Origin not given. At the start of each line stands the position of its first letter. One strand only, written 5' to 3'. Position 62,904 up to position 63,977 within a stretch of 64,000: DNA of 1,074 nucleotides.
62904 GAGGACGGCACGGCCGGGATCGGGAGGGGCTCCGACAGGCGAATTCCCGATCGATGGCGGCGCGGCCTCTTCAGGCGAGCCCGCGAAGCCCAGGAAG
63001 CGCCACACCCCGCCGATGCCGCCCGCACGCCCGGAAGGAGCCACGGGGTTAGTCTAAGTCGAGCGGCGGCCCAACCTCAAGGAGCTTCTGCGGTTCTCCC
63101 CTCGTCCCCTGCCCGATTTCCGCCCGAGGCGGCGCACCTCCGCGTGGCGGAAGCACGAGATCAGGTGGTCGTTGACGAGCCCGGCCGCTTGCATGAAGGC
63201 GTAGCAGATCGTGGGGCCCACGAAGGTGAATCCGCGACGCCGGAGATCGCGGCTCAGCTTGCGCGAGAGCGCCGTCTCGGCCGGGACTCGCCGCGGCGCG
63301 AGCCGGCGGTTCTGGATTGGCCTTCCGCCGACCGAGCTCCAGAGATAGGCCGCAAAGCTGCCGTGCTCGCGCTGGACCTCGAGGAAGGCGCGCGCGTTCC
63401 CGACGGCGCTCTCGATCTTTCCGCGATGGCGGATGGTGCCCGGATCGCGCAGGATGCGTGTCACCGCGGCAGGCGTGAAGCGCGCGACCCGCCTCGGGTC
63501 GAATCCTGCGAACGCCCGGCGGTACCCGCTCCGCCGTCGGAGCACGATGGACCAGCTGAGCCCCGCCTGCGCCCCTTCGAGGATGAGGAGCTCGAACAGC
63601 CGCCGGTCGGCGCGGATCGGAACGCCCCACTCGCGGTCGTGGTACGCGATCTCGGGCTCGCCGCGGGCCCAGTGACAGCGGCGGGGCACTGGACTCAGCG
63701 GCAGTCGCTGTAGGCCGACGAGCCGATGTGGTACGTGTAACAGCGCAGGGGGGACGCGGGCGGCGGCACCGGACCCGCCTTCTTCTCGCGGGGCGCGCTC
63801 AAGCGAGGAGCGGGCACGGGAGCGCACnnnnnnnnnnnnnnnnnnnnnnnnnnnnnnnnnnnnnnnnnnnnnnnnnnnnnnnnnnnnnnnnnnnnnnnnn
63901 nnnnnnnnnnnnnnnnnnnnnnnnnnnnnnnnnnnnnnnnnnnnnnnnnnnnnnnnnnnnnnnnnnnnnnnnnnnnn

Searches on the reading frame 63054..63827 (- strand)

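Call 4: search_protein_families(library=pfam, proteins=[window:63054-63827:-], max_evalue=0.01)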
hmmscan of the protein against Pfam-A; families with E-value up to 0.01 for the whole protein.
window:63054-63827:- (257 aa): 1 family
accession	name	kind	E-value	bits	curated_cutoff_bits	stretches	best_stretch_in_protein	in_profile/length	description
PF03352.18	Adenine_glyco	-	3.6e-73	245.6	25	1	59-228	8-177/177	Methyladenine glycosylase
